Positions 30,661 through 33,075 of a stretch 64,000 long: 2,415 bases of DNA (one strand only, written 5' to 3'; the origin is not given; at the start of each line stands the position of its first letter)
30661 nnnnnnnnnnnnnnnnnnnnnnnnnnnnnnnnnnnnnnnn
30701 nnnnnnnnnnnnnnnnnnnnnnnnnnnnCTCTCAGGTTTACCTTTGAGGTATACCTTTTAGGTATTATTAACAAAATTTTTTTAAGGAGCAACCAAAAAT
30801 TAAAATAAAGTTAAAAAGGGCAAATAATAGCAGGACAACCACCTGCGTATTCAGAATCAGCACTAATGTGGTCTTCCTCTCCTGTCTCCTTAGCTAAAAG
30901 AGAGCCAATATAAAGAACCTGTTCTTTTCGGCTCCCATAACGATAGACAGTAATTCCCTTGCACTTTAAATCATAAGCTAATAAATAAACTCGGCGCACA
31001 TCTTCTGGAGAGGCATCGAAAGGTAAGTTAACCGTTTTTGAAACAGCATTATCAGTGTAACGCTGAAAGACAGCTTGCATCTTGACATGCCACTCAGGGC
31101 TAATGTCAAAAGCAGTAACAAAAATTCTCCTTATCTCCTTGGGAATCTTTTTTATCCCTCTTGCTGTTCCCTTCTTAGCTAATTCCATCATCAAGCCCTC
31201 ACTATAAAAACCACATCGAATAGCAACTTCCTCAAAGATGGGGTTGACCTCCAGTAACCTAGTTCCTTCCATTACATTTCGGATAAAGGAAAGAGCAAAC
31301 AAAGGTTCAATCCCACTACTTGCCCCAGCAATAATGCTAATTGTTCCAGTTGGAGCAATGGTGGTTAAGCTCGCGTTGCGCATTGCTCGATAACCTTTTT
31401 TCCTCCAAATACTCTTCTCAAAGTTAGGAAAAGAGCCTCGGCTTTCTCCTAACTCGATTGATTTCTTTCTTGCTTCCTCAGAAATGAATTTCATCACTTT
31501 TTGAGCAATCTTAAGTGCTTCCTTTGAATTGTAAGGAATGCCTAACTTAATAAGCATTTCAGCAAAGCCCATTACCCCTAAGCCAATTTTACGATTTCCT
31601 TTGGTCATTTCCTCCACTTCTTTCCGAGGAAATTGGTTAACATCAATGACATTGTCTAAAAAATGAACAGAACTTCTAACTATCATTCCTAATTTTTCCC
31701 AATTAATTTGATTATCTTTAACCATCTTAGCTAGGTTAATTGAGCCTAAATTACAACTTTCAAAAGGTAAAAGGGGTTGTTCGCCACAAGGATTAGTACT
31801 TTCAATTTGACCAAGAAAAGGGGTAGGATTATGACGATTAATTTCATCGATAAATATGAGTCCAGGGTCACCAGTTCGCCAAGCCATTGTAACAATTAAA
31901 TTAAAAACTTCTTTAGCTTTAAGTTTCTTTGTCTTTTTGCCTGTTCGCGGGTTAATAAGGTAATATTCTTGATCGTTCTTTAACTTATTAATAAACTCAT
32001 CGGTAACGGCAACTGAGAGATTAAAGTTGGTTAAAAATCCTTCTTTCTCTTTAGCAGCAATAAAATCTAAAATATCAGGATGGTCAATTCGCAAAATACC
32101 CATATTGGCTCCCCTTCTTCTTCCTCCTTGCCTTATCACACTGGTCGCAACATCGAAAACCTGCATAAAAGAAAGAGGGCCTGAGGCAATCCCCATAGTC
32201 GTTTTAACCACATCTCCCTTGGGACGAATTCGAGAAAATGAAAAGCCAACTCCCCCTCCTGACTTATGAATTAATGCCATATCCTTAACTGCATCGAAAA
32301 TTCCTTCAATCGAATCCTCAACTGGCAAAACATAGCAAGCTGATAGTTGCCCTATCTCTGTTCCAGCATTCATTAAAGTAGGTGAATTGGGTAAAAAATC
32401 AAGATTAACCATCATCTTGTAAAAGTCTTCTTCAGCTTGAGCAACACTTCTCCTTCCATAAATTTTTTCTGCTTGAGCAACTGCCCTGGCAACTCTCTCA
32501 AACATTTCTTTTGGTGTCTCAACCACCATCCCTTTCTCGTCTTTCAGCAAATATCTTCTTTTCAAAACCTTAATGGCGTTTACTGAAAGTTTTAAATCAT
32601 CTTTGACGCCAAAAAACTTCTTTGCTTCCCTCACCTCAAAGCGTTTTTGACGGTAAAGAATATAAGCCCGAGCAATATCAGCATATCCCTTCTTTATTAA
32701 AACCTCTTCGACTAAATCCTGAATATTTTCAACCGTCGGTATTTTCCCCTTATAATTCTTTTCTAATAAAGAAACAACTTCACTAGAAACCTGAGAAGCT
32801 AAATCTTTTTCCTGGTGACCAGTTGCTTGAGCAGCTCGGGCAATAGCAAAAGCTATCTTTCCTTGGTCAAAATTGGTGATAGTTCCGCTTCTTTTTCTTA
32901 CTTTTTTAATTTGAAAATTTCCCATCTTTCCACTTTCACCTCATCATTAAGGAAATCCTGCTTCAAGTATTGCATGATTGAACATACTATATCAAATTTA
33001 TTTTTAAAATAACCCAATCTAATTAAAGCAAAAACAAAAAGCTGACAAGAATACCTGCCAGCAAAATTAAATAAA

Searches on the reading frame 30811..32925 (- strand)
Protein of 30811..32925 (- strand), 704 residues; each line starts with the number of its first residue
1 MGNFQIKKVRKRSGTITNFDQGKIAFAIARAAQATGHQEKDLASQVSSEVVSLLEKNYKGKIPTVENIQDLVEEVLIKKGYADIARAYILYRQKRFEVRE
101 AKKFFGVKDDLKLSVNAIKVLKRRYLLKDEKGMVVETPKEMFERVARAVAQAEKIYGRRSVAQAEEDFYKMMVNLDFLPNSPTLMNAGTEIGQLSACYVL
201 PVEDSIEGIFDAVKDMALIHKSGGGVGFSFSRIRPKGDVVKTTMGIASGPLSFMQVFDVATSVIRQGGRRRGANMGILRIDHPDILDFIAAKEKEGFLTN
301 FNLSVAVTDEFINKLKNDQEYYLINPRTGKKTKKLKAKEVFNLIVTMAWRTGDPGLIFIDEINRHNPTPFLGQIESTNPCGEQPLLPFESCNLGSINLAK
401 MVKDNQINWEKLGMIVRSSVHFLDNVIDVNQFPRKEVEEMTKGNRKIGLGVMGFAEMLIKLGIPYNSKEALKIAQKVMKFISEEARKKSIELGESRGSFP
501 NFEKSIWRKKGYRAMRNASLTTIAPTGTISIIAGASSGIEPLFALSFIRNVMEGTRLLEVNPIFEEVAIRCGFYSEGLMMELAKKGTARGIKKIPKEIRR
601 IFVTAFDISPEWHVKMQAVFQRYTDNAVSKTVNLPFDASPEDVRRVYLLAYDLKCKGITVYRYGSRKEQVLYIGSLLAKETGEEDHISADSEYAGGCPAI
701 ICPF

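Call 88: search_protein_families(library=pfam, proteins=[window:30811-32925:-], max_evalue=0.00001)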
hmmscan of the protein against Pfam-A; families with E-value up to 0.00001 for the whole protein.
window:30811-32925:- (704 aa): 3 families
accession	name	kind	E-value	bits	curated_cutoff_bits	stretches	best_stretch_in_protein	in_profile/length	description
PF02867.20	Ribonuc_red_lgC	-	1.4e-137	459.9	23.9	1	195-661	1-523/523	Ribonucleotide reductase, barrel domain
PF00317.26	Ribonuc_red_lgN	-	5e-28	97.4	28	1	112-190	2-75/77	Ribonucleotide reductase, all-alpha domain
PF03477.21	ATP-cone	-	9.1e-23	81.1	25.8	1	7-95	1-86/88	ATP cone domain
